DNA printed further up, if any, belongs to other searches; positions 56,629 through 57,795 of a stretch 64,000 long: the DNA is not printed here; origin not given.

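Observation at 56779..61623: Five genes chained by four consecutive ATGA start/stop overlaps: GT2 - HAD-IIB phosphatase - NDK-like - NUDIX - GT4 (+ HprK-like P-loop protein)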

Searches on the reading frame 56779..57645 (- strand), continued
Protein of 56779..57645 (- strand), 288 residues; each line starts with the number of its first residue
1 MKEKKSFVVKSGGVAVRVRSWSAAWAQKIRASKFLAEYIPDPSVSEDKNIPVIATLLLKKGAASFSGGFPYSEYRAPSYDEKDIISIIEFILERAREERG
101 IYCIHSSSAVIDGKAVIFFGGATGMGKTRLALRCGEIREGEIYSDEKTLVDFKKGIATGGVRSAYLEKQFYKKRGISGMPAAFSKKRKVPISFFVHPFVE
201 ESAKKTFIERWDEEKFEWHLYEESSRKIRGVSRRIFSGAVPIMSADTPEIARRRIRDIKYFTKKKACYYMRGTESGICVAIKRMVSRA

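Call 62: search_protein_families(library=pfam, proteins=[L009:7575-9245:+, L017:3422-5050:+, L011:8226-9779:+, L014:8769-10307:+, L009:9256-10584:+, L023:12333-13745:+, L023:13714-14991:+, L023:14957-16294:+, L023:10899-12026:+, L009:6937-7581:+], max_evalue=0.001)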
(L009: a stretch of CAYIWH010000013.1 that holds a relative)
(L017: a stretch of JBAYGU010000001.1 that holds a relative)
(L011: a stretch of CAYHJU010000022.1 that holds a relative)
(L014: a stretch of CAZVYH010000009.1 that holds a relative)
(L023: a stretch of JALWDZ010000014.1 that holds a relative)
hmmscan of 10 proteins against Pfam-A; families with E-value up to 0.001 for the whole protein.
L009:7575-9245:+ (556 aa): 4 families
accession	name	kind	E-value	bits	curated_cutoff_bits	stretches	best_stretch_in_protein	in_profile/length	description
PF02518.31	HATPase_c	-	1.2e-26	93.8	26.4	1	429-540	1-110/111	Histidine kinase-, DNA gyrase B-, and HSP90-like ATPase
PF00512.31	HisKA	-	8.3e-17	61.4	26.9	1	315-383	1-66/66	His Kinase A (phospho-acceptor) domain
PF13589.12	HATPase_c_3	-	7.1e-06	26.5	25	1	434-510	3-81/137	Histidine kinase-, DNA gyrase B-, and HSP90-like ATPase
PF14501.12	HATPase_c_5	-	0.00086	19.6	22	0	434-524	6-90/102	GHKL domain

L017:3422-5050:+ (542 aa): 3 families
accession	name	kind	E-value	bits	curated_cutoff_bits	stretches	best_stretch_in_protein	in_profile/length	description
PF02518.31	HATPase_c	-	3.9e-27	95.3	26.4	1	423-533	2-110/111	Histidine kinase-, DNA gyrase B-, and HSP90-like ATPase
PF00512.31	HisKA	-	1.1e-16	61.1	26.9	1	308-376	1-66/66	His Kinase A (phospho-acceptor) domain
PF16927.11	HisKA_7TM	-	1.3e-13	51.8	28.6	1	12-222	6-222/224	N-terminal 7TM region of histidine kinase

L011:8226-9779:+ (517 aa): 15 families
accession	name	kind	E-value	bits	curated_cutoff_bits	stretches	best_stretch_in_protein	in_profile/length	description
PF00005.33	ABC_tran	-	1.1e-45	156.1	25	2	47-184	1-137/137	ABC transporter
PF13304.12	AAA_21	-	2.9e-19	70.7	27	2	150-212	232-300/304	AAA domain, putative AbiEii toxin, Type IV TA system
PF02463.25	SMC_N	-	7.7e-13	48.8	40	0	332-370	6-44/220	RecF/RecN/SMC N terminal domain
PF13476.12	AAA_23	-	1.2e-09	39.5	27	1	61-85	23-47/201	AAA domain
PF13555.12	AAA_29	-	1.7e-09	37.7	27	1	340-371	14-43/61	P-loop containing region of AAA domain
PF03193.22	RsgA_GTPase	-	5.8e-08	33.2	30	0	339-389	96-144/174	RsgA GTPase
PF13175.12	AAA_15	-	1.9e-07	31.5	32.1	0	333-370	8-43/374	AAA ATPase domain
PF01926.29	MMR_HSR1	-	3.3e-06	27.6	21.9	0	60-108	2-46/113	50S ribosome-binding GTPase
PF13401.12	AAA_22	-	3.7e-06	27.7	27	0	352-470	7-92/130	AAA domain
PF13191.12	AAA_16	-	1.4e-05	26.1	32.6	0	352-377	26-51/167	AAA ATPase domain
PF20720.3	nSTAND3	-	5.5e-05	23.4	27.2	0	343-372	10-39/155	Novel STAND NTPase 3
PF01078.27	Mg_chelatase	-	0.00013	21.8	20.3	0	333-371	5-43/207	Magnesium chelatase, subunit ChlI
PF00493.29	MCM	-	0.00018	21.1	23.3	0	319-396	25-103/224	MCM P-loop domain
PF06414.18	Zeta_toxin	-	0.00057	19.8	22.3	0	62-98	21-57/199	Zeta toxin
PF05729.18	NACHT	-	0.00085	19.6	26.7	0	354-373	4-23/167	NACHT domain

L014:8769-10307:+ (512 aa): 17 families
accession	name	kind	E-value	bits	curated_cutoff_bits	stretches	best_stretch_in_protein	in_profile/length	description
PF00005.33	ABC_tran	-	7.5e-39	133.9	25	2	26-147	5-137/137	ABC transporter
PF13304.12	AAA_21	-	1.2e-11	45.7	27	0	127-157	248-279/304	AAA domain, putative AbiEii toxin, Type IV TA system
PF02463.25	SMC_N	-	5.3e-10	39.5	40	0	344-495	28-203/220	RecF/RecN/SMC N terminal domain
PF13401.12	AAA_22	-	1.7e-09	38.5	27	1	345-421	10-79/130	AAA domain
PF05729.18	NACHT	-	3.3e-07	30.7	26.7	0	342-362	2-22/167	NACHT domain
PF00006.31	ATP-synt_ab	-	2.7e-06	27.6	29.5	0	28-56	10-38/213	ATP synthase alpha/beta family, nucleotide-binding domain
PF13191.12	AAA_16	-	4.6e-06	27.7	32.6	0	343-376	27-52/167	AAA ATPase domain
PF13555.12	AAA_29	-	4.1e-05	23.7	27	0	335-357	17-39/61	P-loop containing region of AAA domain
PF13476.12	AAA_23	-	8.9e-05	23.6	27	0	37-52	24-39/201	AAA domain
PF01637.24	ATPase_2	-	0.00011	22.5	33.2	0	39-222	27-197/225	ATPase domain predominantly from Archaea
PF00004.35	AAA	-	0.00016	22.6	21.2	0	37-57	3-23/131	ATPase family associated with various cellular activities (AAA)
PF02367.23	TsaE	-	0.00019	21.8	26.6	0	335-363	16-44/128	Threonylcarbamoyl adenosine biosynthesis protein TsaE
PF24389.1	ORC-CDC6-like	-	0.00019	20.8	27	0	37-53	37-53/571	ORC-CDC6-like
PF02492.25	cobW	-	0.00032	20.8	20.7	0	344-364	4-24/180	CobW/HypB/UreG, nucleotide-binding domain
PF08477.19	Roc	-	0.00042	21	27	0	34-61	1-29/119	Ras of Complex, Roc, domain of DAPkinase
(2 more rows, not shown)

L009:9256-10584:+ (442 aa): 2 families
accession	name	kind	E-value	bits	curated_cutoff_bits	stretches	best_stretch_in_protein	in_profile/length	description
PF00152.25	tRNA-synt_2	-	3.4e-80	269.8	25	1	118-432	3-307/308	tRNA synthetases class II (D, K and N)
PF01336.31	tRNA_anti-codon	-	1e-13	51.5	27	1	20-80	4-63/75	OB-fold nucleic acid binding domain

L023:12333-13745:+ (470 aa): 1 family
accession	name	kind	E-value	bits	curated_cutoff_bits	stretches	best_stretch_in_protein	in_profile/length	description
PF01425.27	Amidase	-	1.9e-147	492.4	27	1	48-459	32-445/445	Amidase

L023:13714-14991:+ (425 aa): 2 families
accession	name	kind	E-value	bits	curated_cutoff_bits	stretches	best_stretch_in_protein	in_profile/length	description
PF07690.21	MFS_1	-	2.2e-32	112.8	33.4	2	25-319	1-291/347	Major Facilitator Superfamily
PF05977.19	MFS_3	-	1.3e-12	47.4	27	1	17-410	7-389/524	Transmembrane secretion effector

L023:14957-16294:+ (445 aa): 2 families
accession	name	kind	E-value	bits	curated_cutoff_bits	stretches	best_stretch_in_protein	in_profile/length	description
PF02934.20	GatB_N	-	1.4e-105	352.9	23.4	1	8-294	2-277/277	GatB/GatE catalytic domain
PF02637.23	GatB_Yqey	-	4.1e-16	59.6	27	1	338-441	48-148/148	GatB domain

L023:10899-12026:+ (375 aa): 1 family
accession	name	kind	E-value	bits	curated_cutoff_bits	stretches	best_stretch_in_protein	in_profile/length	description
PF05559.16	DUF763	-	5.9e-121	404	35.5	1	4-333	1-319/319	Protein of unknown function (DUF763)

L009:6937-7581:+ (214 aa): 2 families
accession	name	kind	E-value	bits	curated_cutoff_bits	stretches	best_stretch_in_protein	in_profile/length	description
PF21926.2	FeeM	-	1.2e-15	58.1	27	1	38-158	2-122/158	N-acyl amino acid synthase FeeM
PF13444.12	Acetyltransf_5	-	2.1e-06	28.8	22.4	1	41-131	1-95/102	Acetyltransferase (GNAT) domain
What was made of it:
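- The module sits among housekeeping genes (call 62).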

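Call 81: search_protein_families(library=ncbifam, proteins=[L007:1787-2851:+, L007:2927-4042:+, L007:4740-5597:+, L007:5584-6417:+, L025:6290-6982:+, L025:6955-7608:+, L024:6512-7222:+, L024:7219-7875:+, L027:8446-9285:+, L006:9995-11572:+], max_evalue=0.01)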
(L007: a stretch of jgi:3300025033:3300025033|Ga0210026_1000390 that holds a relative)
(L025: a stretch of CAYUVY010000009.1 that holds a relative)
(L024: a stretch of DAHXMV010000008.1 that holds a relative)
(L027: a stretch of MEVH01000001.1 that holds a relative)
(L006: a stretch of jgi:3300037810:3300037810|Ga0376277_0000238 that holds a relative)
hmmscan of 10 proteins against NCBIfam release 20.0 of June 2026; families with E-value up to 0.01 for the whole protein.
L007:1787-2851:+ (354 aa): 1 family
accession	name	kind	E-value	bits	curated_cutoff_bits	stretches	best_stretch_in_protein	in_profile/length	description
NF003270.0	PRK04247.1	equivalog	7.7e-06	25.1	216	1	20-82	127-182/250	endonuclease NucS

L007:2927-4042:+ (371 aa): 0 families

L007:4740-5597:+ (285 aa): 0 families

L007:5584-6417:+ (277 aa): 0 families

L025:6290-6982:+ (230 aa): 0 families

L025:6955-7608:+ (217 aa): 9 families
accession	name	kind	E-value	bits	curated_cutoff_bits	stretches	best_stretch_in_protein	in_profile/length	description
TIGR02253.1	CTE7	subfamily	2.6e-12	47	169.75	1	8-169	3-158/221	TIGR02253 family HAD-type hydrolase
TIGR02254.1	YjjG_YfnB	equivalog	1.3e-08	34.6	159.9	1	77-207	70-201/223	YjjG family noncanonical pyrimidine nucleotidase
TIGR02252.1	DREG-2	subfamily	2e-08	34.3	155.2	1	8-197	1-199/203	HAD hydrolase, REG-2-like, family IA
NF006976.0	PRK09449.1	equivalog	3.2e-06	26.8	183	1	90-186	81-178/225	pyrimidine 5'-nucleotidase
TIGR01549.1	HAD-SF-IA-v1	subfamily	2.1e-05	25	23.3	1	93-196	50-149/149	HAD-IA family hydrolase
TIGR02247.1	HAD-1A3-hyp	subfamily_domain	3.6e-05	23.6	125.4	1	10-207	5-200/211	epoxide hydrolase N-terminal domain-like phosphatase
TIGR01509.1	HAD-SF-IA-v3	subfamily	0.00013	22.1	29.4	1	95-201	55-153/154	HAD-IA family hydrolase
NF006991.0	PRK09456.1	equivalog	0.00014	21.6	295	1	149-205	129-187/199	glucose-1-phosphatase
TIGR01993.1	Pyr-5-nucltdase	equivalog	0.0016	18.2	142.9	1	123-200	100-181/183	pyrimidine 5'-nucleotidase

L024:6512-7222:+ (236 aa): 28 families (the best 25 are shown)
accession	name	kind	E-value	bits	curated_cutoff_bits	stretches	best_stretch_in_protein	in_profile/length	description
TIGR02072.1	BioC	equivalog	3.8e-12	46.5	184.95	1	35-123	32-121/244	malonyl-ACP O-methyltransferase BioC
NF002463.0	PRK01683.1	equivalog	9.5e-12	45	297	1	35-125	31-119/258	trans-aconitate 2-methyltransferase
TIGR01983.1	UbiG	equivalog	5e-11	42.3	102.95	1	36-125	50-142/228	bifunctional 2-polyprenyl-6-hydroxyphenol methylase/3-demethylubiquinol 3-O-methyltransferase UbiG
NF010703.0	PRK14103.1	equivalog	5.2e-10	39.2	320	1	24-121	19-111/256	trans-aconitate 2-methyltransferase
TIGR02021.1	BchM-ChlM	equivalog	2.3e-09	37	158.9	1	37-170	56-188/218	magnesium protoporphyrin IX methyltransferase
NF043040.1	corrin_prot_MT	hypoth_equivalog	1.4e-07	31.2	180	1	29-116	33-127/216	corrinoid protein-associated methyltransferase CpaM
TIGR02081.1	metW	equivalog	6e-07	29.2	189.5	1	38-183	16-163/194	methionine biosynthesis protein MetW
TIGR04345.1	ovoA_Cterm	equivalog_domain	4.6e-06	26.3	170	1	15-89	21-93/242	putative 4-mercaptohistidine N1-methyltransferase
NF045667.1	MTase_DVU1556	equivalog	6.3e-06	25.8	155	1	32-122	19-107/213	DVU_1556 family methyltransferase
NF001244.0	PRK00216.1-5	equivalog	7.9e-06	25.3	216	1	34-103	47-122/236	bifunctional demethylmenaquinone methyltransferase/2-methoxy-6-polyprenyl-1,4-benzoquinol methylase UbiE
NF041650.1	nod_mtase_NodS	equivalog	1.6e-05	24.7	300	1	33-125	36-127/190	nodulation methyltransferase NodS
NF041536.1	ArsM_DUF2284_UU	exception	4.3e-05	22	575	1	37-124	78-170/459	arsenite methyltransferase/DUF2284 domain selenoprotein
NF008686.0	PRK11705.1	equivalog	6.5e-05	22.1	400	1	35-113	167-242/383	cyclopropane fatty acyl phospholipid synthase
TIGR01934.1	MenG_MenH_UbiE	subfamily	8.6e-05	21.9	158.35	1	35-103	39-110/223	ubiquinone/menaquinone biosynthesis methyltransferase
NF040539.1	AST_met_ArsM_2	exception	0.00012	22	240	1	29-123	50-152/262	putative arsinothricin biosynthesis methyltransferase ArsM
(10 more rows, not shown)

L024:7219-7875:+ (218 aa): 7 families
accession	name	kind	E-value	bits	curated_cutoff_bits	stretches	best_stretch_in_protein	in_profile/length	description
TIGR02253.1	CTE7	subfamily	4.1e-09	36.5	169.75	1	4-165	4-154/221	TIGR02253 family HAD-type hydrolase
TIGR02252.1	DREG-2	subfamily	4e-07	30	155.2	1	3-200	1-202/203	HAD hydrolase, REG-2-like, family IA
NF052576.1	PymNtasePynAStpc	equivalog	0.00015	21.5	350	1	61-175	55-169/229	pyrimidine 5'-nucleotidase PynA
TIGR01549.1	HAD-SF-IA-v1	subfamily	0.0003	21.2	23.3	0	119-180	75-133/149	HAD-IA family hydrolase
TIGR01428.1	HAD_type_II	equivalog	0.00039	20.5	125.4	1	101-203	88-191/197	haloacid dehalogenase type II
TIGR02247.1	HAD-1A3-hyp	subfamily_domain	0.00063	19.5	125.4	1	92-217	83-210/211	epoxide hydrolase N-terminal domain-like phosphatase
TIGR01993.1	Pyr-5-nucltdase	equivalog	0.0012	18.6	142.9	0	114-201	91-182/183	pyrimidine 5'-nucleotidase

L027:8446-9285:+ (279 aa): 0 families

L006:9995-11572:+ (525 aa): 21 families
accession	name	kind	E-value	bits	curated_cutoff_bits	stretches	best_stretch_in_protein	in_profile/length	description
NF041875.1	EPS_EpsD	equivalog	4.2e-24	85.5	370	1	243-356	1-112/325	exopolysaccharide biosynthesis glycosyltransferase EpsD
TIGR03965.1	mycofact_glyco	equivalog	1.3e-17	63.8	280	1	238-343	71-174/467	mycofactocin biosynthesis glycosyltransferase MftF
TIGR03937.1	PgaC_IcaA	equivalog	2.5e-16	59.6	422.3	1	237-347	41-148/407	poly-beta-1,6-N-acetyl-D-glucosamine synthase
NF047683.1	TeichurnBiosyTuaG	equivalog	6.9e-15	55.4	400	1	238-343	3-106/252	teichuronic acid biosynthesis protein TuaG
NF007482.0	PRK10073.1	equivalog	1.8e-13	50.2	423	1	240-347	5-108/334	glycosyltransferase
NF038299.1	EPS_HpsN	equivalog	9.2e-13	47.8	425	1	241-345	1-103/317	hormogonium polysaccharide biosynthesis glycosyltransferase HpsN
TIGR04283.1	glyco_like_mftF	equivalog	7.7e-12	45.3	182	1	243-376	1-122/221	TIGR04283 family arsenosugar biosynthesis glycosyltransferase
NF007453.0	PRK10018.1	equivalog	1.4e-11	44.6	382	1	240-352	5-116/280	colanic acid biosynthesis glycosyltransferase WcaA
TIGR04017.1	WcaA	equivalog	7.5e-11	42.2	495.75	1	241-350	5-113/279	colanic acid biosynthesis glycosyltransferase WcaA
TIGR04242.1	nodulat_NodC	equivalog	5.1e-10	38.9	550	1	233-340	40-148/395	chitooligosaccharide synthase NodC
NF038302.1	EPS_HpsE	equivalog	1.7e-09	37.1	300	1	243-343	3-106/307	hormogonium polysaccharide biosynthesis glycosyltransferase HpsE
NF050819.1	PolSacchBiosHfsG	equivalog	1.4e-08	34.3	500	1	239-337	10-105/302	polysaccharide biosynthesis protein HfsG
TIGR03469.1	HpnB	hypoth_equivalog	4.7e-08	32.4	379.25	1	230-358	33-169/386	hopene-associated glycosyltransferase HpnB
NF050050.1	ProtGlycPglI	equivalog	1.8e-07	30.9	500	1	241-343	2-103/306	GalNAc(5)-diNAcBac-PP-undecaprenol beta-1,3-glucosyltransferase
NF053739.1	GlytfEpsEBac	equivalog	4.4e-07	29.2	450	1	241-341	1-100/265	glycosyltransferase EpsE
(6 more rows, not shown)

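Call 83: find_encoding_contigs(protein=P0142, flank=8000, max_places=3)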
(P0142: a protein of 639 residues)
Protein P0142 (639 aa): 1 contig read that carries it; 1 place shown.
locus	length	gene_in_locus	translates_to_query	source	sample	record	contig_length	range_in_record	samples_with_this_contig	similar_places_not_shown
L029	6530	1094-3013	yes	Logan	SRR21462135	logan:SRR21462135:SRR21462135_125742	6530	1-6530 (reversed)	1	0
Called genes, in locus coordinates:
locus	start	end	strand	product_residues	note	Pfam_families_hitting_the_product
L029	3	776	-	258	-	?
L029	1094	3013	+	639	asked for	PF01861:BpsA_C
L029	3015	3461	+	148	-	PF00293:NUDIX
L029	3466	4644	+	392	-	PF13439:Glyco_transf_4, PF00534:Glycos_transf_1, PF13692:Glyco_trans_1_4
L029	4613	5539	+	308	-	PF00535:Glycos_transf_2, PF05679:CHGN (weak)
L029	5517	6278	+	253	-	PF02223:Thymidylate_kin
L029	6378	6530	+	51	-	?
